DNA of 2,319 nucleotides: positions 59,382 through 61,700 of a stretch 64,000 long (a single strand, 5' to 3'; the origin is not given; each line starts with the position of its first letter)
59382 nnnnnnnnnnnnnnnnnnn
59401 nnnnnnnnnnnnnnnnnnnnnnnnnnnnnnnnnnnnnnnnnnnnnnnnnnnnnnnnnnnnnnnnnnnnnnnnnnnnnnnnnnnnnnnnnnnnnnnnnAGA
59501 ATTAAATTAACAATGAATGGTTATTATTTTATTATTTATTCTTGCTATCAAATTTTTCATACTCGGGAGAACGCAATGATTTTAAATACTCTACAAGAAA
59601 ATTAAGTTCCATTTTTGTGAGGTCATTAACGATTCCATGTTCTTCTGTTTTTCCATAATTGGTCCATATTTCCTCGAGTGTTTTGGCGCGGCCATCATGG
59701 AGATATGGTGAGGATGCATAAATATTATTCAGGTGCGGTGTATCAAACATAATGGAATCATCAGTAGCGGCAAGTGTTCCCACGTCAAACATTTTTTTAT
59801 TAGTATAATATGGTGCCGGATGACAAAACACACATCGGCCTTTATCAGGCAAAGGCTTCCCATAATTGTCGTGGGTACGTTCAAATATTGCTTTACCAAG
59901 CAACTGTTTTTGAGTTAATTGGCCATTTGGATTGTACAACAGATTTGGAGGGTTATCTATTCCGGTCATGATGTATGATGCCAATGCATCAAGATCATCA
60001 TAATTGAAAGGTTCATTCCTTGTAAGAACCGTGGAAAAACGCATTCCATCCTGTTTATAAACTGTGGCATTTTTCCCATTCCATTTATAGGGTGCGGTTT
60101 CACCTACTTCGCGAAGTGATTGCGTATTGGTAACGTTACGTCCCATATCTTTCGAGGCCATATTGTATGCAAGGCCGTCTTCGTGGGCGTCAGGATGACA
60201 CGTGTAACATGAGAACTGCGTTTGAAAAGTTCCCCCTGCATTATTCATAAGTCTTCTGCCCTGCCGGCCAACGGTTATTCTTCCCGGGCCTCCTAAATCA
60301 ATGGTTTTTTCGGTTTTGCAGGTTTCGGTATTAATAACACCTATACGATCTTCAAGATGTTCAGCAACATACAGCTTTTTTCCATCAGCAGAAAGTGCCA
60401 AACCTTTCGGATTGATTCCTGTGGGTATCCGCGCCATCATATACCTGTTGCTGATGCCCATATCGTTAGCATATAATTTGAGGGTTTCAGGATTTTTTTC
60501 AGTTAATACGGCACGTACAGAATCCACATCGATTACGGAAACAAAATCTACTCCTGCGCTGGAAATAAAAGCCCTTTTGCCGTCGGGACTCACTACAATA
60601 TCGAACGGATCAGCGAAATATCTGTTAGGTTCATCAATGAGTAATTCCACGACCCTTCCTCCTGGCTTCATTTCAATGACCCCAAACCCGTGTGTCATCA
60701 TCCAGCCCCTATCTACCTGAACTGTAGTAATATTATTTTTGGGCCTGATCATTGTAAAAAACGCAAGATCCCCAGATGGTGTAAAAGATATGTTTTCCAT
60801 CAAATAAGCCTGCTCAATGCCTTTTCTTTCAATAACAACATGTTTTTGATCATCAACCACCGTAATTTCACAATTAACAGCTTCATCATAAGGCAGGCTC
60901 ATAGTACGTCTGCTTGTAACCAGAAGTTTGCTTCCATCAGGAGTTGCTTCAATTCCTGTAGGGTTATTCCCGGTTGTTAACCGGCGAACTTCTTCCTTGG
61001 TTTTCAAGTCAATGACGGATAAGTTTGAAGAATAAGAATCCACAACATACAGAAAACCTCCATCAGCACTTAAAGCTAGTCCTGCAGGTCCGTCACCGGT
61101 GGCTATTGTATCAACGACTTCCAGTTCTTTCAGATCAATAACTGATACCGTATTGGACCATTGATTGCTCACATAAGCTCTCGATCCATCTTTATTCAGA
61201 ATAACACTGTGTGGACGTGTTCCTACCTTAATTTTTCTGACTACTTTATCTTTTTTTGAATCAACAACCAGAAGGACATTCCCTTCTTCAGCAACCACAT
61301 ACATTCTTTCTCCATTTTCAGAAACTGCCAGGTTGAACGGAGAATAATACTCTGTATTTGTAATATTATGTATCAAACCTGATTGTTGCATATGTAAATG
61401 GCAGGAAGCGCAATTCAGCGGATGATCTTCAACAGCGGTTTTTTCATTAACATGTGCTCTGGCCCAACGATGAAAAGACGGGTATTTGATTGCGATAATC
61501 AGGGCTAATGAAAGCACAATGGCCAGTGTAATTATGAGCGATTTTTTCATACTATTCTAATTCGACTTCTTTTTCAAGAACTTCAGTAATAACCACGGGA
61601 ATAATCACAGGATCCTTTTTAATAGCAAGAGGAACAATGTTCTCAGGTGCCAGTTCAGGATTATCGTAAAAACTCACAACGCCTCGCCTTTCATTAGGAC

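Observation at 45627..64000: An 18-kb, 13-gene co-directional cluster mixes exported propeller/heme/FG-GAP proteins with cytoplasmic biosynthetic enzymes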

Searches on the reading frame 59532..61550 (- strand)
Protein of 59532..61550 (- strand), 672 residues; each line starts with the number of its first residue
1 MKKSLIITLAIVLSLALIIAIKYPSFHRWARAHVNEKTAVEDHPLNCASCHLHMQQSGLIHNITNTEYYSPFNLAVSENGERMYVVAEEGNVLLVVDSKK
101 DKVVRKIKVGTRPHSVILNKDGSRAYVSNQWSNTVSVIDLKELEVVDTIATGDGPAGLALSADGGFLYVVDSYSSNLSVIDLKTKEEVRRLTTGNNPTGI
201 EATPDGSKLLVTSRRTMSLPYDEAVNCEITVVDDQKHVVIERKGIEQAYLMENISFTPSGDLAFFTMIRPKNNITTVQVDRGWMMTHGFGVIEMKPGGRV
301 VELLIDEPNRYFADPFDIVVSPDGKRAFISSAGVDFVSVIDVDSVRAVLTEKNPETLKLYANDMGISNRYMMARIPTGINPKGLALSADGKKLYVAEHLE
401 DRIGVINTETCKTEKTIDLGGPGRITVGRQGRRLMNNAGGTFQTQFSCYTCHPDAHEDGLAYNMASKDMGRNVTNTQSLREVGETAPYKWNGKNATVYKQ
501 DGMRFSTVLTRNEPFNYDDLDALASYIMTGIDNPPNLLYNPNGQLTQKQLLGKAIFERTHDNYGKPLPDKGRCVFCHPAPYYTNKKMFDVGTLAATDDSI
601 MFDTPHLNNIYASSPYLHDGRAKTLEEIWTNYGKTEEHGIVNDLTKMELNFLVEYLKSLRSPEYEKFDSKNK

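Call 4: search_protein_families(library=pfam, proteins=[window:59532-61550:-], max_evalue=0.01)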
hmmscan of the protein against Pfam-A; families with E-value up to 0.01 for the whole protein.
window:59532-61550:- (672 aa): 18 families
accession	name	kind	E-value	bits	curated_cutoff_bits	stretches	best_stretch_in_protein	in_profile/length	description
PF21783.3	YNCE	-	3.4e-19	69.8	27.1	1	124-201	255-332/339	YNCE-like beta-propeller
PF10282.15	Lactonase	-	5.4e-12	46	21.7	1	109-216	189-312/344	Lactonase, 7-bladed beta-propeller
PF02239.22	Cytochrom_D1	-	9.3e-11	41.3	25.5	1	76-152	43-118/368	Cytochrome D1 heme domain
PF25174.1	Beta-prop_THOC3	-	3.3e-10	39.9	305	2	70-151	90-169/272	THOC3 beta-propeller domain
PF08450.18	SGL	-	2.9e-08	34.1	26.3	0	134-207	116-189/246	SMP-30/Gluconolactonase/LRE-like region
PF03150.19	CCP_MauG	-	2.6e-07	31.8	25.6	0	570-629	21-78/149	Di-haem cytochrome c peroxidase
PF16819.11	DUF5074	-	0.00013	21.6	27.2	0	78-123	151-194/353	Domain of unknown function (DUF5074)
PF01436.27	NHL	-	0.00023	21.5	20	0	154-179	3-27/28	NHL repeat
PF00034.26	Cytochrom_C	-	0.00027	22.6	21.3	0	447-529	11-88/90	Cytochrome c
PF25168.1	Beta-prop_WDR36-Utp21_2nd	-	0.00069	19.4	84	1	66-169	195-298/335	WDR36/Utp21 second beta-propeller domain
PF13570.13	Beta-prop_ACSF4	-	0.00085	19.2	133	1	77-203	15-141/329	Beta-alanine-activating enzyme, beta-propeller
PF15969.10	RexA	-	0.00094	19.3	25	1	57-119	24-86/235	Intracellular sensor of Lambda phage, Abi component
PF23749.1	DUF7165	-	0.0014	17.9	26.7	1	73-210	26-164/442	Domain of unknown function (DUF7165)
PF21419.2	RoxA-like_Cyt-c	-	0.0016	18.4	26.7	0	604-628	4-28/39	RoxA-like, cytochrome c-like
PF23414.1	Beta-prop_EML_2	-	0.0017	18.3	90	0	75-153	5-81/266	Echinoderm microtubule-associated protein second beta-propeller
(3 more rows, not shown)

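Call 6: search_protein_families(library=ncbifam, proteins=[window:59532-61550:-], max_evalue=0.001)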
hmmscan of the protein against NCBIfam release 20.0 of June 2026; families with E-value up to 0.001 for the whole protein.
window:59532-61550:- (672 aa): 18 families
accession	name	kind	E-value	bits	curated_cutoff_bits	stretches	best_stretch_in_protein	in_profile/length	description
NF052342.1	hydrazine_BC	exception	4.6e-66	223.4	1250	2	64-409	34-376/690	hydrazine synthase subunit beta-gamma fusion subunit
NF052340.1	hydrazine_beta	equivalog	5.7e-62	209.9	560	1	57-408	20-369/372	hydrazine synthase subunit beta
TIGR02276.1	beta_rpt_yvtn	repeat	3.3e-36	123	27.85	3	121-161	2-42/42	beta-propeller repeat protein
TIGR03866.1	PQQ_ABC_repeats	subfamily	5.7e-35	120.9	287.3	2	74-221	4-151/310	PQQ-dependent catabolism-associated beta-propeller protein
NF052280.1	7_blade_YncE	equivalog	1.7e-22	79.7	400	1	72-169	219-315/338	7-bladed beta-propeller protein YncE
NF052460.1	L-NosZ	equivalog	5.9e-22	77.8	700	3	65-211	128-274/480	clade III lactonase-type nitrous-oxide reductase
NF052341.1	hydrazine_gamma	equivalog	8.4e-19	67.7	625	2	601-659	280-339/339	hydrazine synthase subunit gamma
NF048007.1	MmpL3Stblzr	equivalog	3.3e-14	52.8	600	2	90-182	247-336/366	MmpL3/TtfA transport complex stabilizer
TIGR03907.1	QH_beta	equivalog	3.2e-13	49.5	223.2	1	85-141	5-63/338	quinohemoprotein amine dehydrogenase subunit beta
NF038117.1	choice_anch_I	subfamily_domain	4.8e-10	38.9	300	0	113-150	177-214/458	choice-of-anchor I family protein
TIGR04039.1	MXAN_0977_Heme2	hypoth_equivalog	1.6e-07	30.7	362.85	1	584-634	229-277/336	MbnH family di-heme enzyme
NF053768.1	CIS12_fam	equivalog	7.9e-06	24.8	860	1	74-214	49-187/715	CIS12 family contractile injection system protein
NF038015.2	AztD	exception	1.4e-05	24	400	0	83-156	269-349/356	zinc metallochaperone AztD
TIGR03791.1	TTQ_mauG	equivalog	2.1e-05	23.9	443.85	0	570-644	169-258/291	tryptophan tryptophylquinone biosynthesis enzyme MauG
TIGR04244.1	nitrous_NosZ_RR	equivalog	6.7e-05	21.6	625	0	72-144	274-348/627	TAT-dependent nitrous-oxide reductase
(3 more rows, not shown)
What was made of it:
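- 59532..61550 (-): g11: hydrazine-synthase beta-gamma-like fusion. It has an N-terminal TM anchor with a c-haem, a 7-bladed propeller, and a di-haem CCP/MauG/HZS-gamma-type module. NF052342 223 bits (cut-off 1250), NF052340 210 bits, NF052341 68 bits (call 6).
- g11 has the CCP/MauG-type Trp (W490) and weak hits to MbnH-family, MauG and QHNDH-beta models (TIGR04039 at 1.6e-7, TIGR03791 at 2e-5, TIGR03907 at 3e-13; call 6). Scores are 10-18% of the NCBIfam cut-offs (call 6).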

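Call 8: find_encoding_contigs(protein=window:59532-61550:-, flank=10000, max_places=6)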
Protein window:59532-61550:- (672 aa): 2 contigs read that carry it; 2 places shown.
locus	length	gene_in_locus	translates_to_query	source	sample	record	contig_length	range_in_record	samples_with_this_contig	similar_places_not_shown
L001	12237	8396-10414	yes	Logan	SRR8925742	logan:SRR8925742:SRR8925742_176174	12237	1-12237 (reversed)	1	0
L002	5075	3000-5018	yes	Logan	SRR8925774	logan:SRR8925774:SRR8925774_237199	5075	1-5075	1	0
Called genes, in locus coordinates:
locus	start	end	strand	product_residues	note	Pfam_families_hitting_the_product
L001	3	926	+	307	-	?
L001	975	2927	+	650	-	PF14508:GH97_N, PF10566:Glyco_hydro_97, PF14509:GH97_C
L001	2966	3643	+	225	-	PF00072:Response_reg, PF00486:Trans_reg_C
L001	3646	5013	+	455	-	PF00672:HAMP, PF00512:HisKA, PF02518:HATPase_c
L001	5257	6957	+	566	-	PF01839:FG-GAP (faint), PF13517:FG-GAP_3, PF07593:UnbV_ASPIC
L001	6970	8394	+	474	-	PF18582:HZS_alpha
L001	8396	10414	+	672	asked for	PF03150:CCP_MauG (faint), PF22494:choice_anch_I (faint), PF02239:Cytochrom_D1 (faint), PF25174:Beta-prop_THOC3 (faint), PF08450:SGL (faint), PF10282:Lactonase (weak), PF21783:YNCE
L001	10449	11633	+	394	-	PF07494:Reg_prop (faint)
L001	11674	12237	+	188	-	?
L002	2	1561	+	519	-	?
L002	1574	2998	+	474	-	PF18582:HZS_alpha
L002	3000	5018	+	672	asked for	PF03150:CCP_MauG (faint), PF22494:choice_anch_I (faint), PF02239:Cytochrom_D1 (faint), PF25174:Beta-prop_THOC3 (faint), PF08450:SGL (faint), PF10282:Lactonase (weak), PF21783:YNCE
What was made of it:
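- Checked: (ii) On that contig the unit continues upstream into a response regulator and a histidine kinase (call 8).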

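Call 15: find_homologous_proteins(query=window:59532-61550:-, max_evalue=1e-20)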
Query window:59532-61550:- (672 aa): 2114 proteins with E <= 1e-20 among 8000 candidates; the best 120 are listed.
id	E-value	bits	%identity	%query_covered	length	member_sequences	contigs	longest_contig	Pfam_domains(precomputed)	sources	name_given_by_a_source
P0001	0.0e+0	1549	100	100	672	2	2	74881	PF22494.4,PF10282.16,PF25174.2,PF03150.20,PF21783.3,PF02239.23,PF08450.19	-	-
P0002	0.0e+0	1342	85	100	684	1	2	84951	PF22494.4,PF10282.16,PF25174.2,PF03150.20,PF21783.3,PF02239.23,PF00034.27,PF08450.19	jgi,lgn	jgi:YVTN family beta-propeller protein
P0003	0.0e+0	1290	80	100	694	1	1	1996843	PF22494.4,PF10282.16,PF25174.2,PF03150.20,PF21783.3,PF02239.23,PF00034.27,PF08450.19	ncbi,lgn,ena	-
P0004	0.0e+0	1241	78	100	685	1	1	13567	PF22494.4,PF10282.16,PF25174.2,PF03150.20,PF21783.3,PF02239.23,PF16819.12,PF00034.27,PF08450.19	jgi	jgi:YVTN family beta-propeller protein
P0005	0.0e+0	1131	70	100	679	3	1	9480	PF22494.4,PF10282.16,PF25174.2,PF03150.20,PF21783.3,PF02239.23,PF08450.19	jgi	jgi:YVTN family beta-propeller protein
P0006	0.0e+0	1130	71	100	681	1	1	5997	PF22494.4,PF10282.16,PF25174.2,PF03150.20,PF21783.3,PF02239.23,PF16819.12,PF00034.27,PF08450.19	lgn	-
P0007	0.0e+0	1128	72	97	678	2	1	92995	PF22494.4,PF10282.16,PF25174.2,PF03150.20,PF13449.13,PF21783.3,PF02239.23,PF16819.12,PF00034.27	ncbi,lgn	-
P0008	0.0e+0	1119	71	96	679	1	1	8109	PF22494.4,PF10282.16,PF25174.2,PF03150.20,PF21783.3,PF02239.23,PF16819.12,PF08450.19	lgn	-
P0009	0.0e+0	1119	70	97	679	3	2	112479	PF22494.4,PF10282.16,PF25174.2,PF03150.20,PF21783.3,PF02239.23,PF16819.12,PF00034.27,PF08450.19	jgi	jgi:YVTN family beta-propeller protein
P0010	0.0e+0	1115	71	96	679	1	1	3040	PF22494.4,PF10282.16,PF25174.2,PF03150.20,PF13449.13,PF21783.3,PF02239.23,PF16819.12,PF00034.27,PF08450.19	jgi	-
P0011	0.0e+0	1109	70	100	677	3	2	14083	PF22494.4,PF10282.16,PF25174.2,PF03150.20,PF21783.3,PF02239.23,PF16819.12,PF07676.19,PF23749.2,PF08450.19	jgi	jgi:YVTN family beta-propeller protein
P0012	0.0e+0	1108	69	99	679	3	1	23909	PF22494.4,PF10282.16,PF25174.2,PF03150.20,PF21783.3,PF02239.23,PF16819.12,PF07676.19,PF08450.19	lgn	-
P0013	0.0e+0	1107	69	100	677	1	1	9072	PF22494.4,PF10282.16,PF25174.2,PF03150.20,PF21783.3,PF02239.23,PF16819.12,PF24684.2,PF00034.27,PF08450.19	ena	-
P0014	0.0e+0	1106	70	96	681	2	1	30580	PF22494.4,PF10282.16,PF25174.2,PF03150.20,PF21783.3,PF02239.23,PF16819.12,PF07676.19,PF08450.19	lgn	-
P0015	0.0e+0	1103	70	100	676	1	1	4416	PF22494.4,PF10282.16,PF25174.2,PF01731.27,PF03150.20,PF21783.3,PF02239.23,PF00034.27,PF08450.19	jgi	jgi:YVTN family beta-propeller protein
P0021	0.0e+0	1078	68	99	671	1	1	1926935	PF22494.4,PF10282.16,PF25174.2,PF03150.20,PF21783.3,PF02239.23,PF16819.12,PF24684.2,PF08450.19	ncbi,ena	-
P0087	0.0e+0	1038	66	99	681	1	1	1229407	PF22494.4,PF10282.16,PF25174.2,PF03150.20,PF21783.3,PF02239.23,PF07676.19,PF00034.27,PF08450.19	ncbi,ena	-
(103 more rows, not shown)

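Call 16: find_encoding_contigs(protein=P0003, flank=10000, max_places=2)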
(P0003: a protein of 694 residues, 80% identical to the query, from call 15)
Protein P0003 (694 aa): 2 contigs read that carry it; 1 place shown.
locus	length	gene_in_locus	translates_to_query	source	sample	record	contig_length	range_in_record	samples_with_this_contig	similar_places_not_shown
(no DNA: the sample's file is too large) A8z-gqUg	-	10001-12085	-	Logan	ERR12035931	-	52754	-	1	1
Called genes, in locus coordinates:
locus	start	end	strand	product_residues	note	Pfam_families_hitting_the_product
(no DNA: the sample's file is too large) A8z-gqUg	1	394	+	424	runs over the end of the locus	PF04389:Peptidase_M28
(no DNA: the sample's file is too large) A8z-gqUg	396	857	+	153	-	PF03724:META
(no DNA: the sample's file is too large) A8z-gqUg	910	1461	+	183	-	PF00881:Nitroreductase, PF14512:TM1586_NiRdase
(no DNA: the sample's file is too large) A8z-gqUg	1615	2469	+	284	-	PF01784:DUF34_NIF3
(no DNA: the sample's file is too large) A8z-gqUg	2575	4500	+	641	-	PF14508:GH97_N, PF10566:Glyco_hydro_97, PF14509:GH97_C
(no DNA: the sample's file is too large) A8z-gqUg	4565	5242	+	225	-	PF00072:Response_reg, PF00486:Trans_reg_C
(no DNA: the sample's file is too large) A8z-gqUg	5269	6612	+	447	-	PF00672:HAMP, PF00512:HisKA, PF02518:HATPase_c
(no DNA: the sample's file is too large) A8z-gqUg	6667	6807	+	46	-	-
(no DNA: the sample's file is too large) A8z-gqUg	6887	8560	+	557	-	PF01839:FG-GAP (faint), PF13517:FG-GAP_3, PF07593:UnbV_ASPIC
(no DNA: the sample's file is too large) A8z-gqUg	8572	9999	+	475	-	PF18582:HZS_alpha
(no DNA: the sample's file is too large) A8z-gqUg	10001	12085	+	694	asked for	PF00034:Cytochrom_C (faint), PF03150:CCP_MauG (faint), PF02239:Cytochrom_D1 (faint), PF22494:choice_anch_I (faint), PF25174:Beta-prop_THOC3 (faint), PF08450:SGL (faint), PF10282:Lactonase (weak), PF21783:YNCE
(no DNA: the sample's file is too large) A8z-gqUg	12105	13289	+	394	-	PF07494:Reg_prop (faint)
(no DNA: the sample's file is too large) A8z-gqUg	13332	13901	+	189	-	PF01042:Ribonuc_L-PSP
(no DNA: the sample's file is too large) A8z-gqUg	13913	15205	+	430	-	PF13433:Peripla_BP_5 (faint), PF13458:Peripla_BP_6, PF01094:ANF_receptor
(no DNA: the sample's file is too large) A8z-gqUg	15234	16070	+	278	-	PF00793:DAHP_synth_1, PF03102:NeuB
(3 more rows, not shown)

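Call 17: find_encoding_contigs(protein=P0021, flank=10000, max_places=2)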
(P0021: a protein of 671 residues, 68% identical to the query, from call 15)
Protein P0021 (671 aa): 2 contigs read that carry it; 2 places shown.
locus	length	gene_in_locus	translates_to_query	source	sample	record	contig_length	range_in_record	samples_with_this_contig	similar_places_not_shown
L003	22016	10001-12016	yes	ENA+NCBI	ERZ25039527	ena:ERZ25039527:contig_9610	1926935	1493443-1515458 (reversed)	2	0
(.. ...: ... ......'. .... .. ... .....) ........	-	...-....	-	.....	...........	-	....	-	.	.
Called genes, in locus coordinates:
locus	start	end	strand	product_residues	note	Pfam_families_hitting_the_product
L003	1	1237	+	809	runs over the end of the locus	PF13802:Gal_mutarotas_2, PF01055:Glyco_hydro_31_2nd, PF21365:Glyco_hydro_31_3rd, PF17137:DUF5110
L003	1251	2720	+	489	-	PF00370:FGGY_N, PF02782:FGGY_C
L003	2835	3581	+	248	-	PF00072:Response_reg, PF00486:Trans_reg_C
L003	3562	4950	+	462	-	PF00672:HAMP, PF00512:HisKA, PF02518:HATPase_c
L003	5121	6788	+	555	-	PF01839:FG-GAP (faint), PF13517:FG-GAP_3, PF07593:UnbV_ASPIC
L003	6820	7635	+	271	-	PF01839:FG-GAP (faint), PF13517:FG-GAP_3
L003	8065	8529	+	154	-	PF07593:UnbV_ASPIC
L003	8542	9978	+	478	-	PF18582:HZS_alpha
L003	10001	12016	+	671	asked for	PF03150:CCP_MauG (faint), PF08450:SGL (faint), PF02239:Cytochrom_D1 (faint), PF10282:Lactonase (faint), PF21783:YNCE (faint), PF22494:choice_anch_I (faint), PF24684:Vgb_lyase (faint), PF16819:DUF5074 (weak), +1 more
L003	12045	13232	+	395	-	-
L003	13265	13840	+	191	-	PF01042:Ribonuc_L-PSP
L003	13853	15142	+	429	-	PF13433:Peripla_BP_5 (faint), PF13458:Peripla_BP_6, PF01094:ANF_receptor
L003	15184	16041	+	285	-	PF00793:DAHP_synth_1, PF03102:NeuB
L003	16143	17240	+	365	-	PF13433:Peripla_BP_5 (faint), PF13458:Peripla_BP_6, PF01094:ANF_receptor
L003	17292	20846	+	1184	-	PF13424:TPR_12 (faint), PF13174:TPR_6 (faint), PF13414:TPR_11 (faint), PF00515:TPR_1 (weak), PF07719:TPR_2 (weak), PF13181:TPR_8 (weak), PF13517:FG-GAP_3, PF07593:UnbV_ASPIC, +6 more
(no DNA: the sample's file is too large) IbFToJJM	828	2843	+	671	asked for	PF03150:CCP_MauG (faint), PF08450:SGL (faint), PF02239:Cytochrom_D1 (faint), PF10282:Lactonase (faint), PF21783:YNCE (faint), PF22494:choice_anch_I (faint), PF24684:Vgb_lyase (faint), PF16819:DUF5074 (weak), +1 more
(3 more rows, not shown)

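Call 18: find_encoding_contigs(protein=P0087, flank=10000, max_places=2)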
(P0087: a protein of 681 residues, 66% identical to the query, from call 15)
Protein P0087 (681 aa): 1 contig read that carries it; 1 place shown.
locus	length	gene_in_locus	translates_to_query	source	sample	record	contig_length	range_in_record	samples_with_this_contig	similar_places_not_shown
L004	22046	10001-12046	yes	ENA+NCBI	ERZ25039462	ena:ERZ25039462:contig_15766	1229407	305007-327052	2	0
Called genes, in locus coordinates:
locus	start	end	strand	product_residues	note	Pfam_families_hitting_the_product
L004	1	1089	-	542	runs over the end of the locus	PF14322:SusD-like_3, PF07980:SusD_RagB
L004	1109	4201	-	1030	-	PF13620:CarboxypepD_reg, PF13715:CarbopepD_reg_2, PF07715:Plug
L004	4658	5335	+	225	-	PF00072:Response_reg, PF00486:Trans_reg_C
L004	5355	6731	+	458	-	PF00672:HAMP, PF00512:HisKA, PF02518:HATPase_c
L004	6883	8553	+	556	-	PF13517:FG-GAP_3, PF01839:FG-GAP (weak), PF13517:FG-GAP_3, PF07593:UnbV_ASPIC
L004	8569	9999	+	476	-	PF26549:Tricorn_N (faint), PF18582:HZS_alpha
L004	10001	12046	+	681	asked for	PF00034:Cytochrom_C (faint), PF03150:CCP_MauG (faint), PF25174:Beta-prop_THOC3 (faint), PF02239:Cytochrom_D1 (weak), PF10282:Lactonase (faint), PF21783:YNCE, PF22494:choice_anch_I (faint), PF07676:PD40 (faint), +1 more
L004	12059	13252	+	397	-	PF07494:Reg_prop (faint)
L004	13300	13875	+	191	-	PF01042:Ribonuc_L-PSP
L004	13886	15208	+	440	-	PF13458:Peripla_BP_6, PF01094:ANF_receptor, PF13433:Peripla_BP_5 (weak)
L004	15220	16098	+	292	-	PF00793:DAHP_synth_1, PF03102:NeuB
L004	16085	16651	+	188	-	PF13458:Peripla_BP_6, PF01094:ANF_receptor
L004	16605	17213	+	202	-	PF01094:ANF_receptor, PF13458:Peripla_BP_6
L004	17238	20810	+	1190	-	PF00515:TPR_1 (faint), PF07719:TPR_2 (faint), PF13424:TPR_12 (faint), PF13428:TPR_14 (faint), PF13176:TPR_7 (faint), PF14559:TPR_19 (weak), PF13517:FG-GAP_3, PF07593:UnbV_ASPIC (weak), +5 more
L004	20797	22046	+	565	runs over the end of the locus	PF01839:FG-GAP (faint), PF13517:FG-GAP_3, PF07593:UnbV_ASPIC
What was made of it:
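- The response regulator and kinase are adjacent (calls 8, 16-18).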
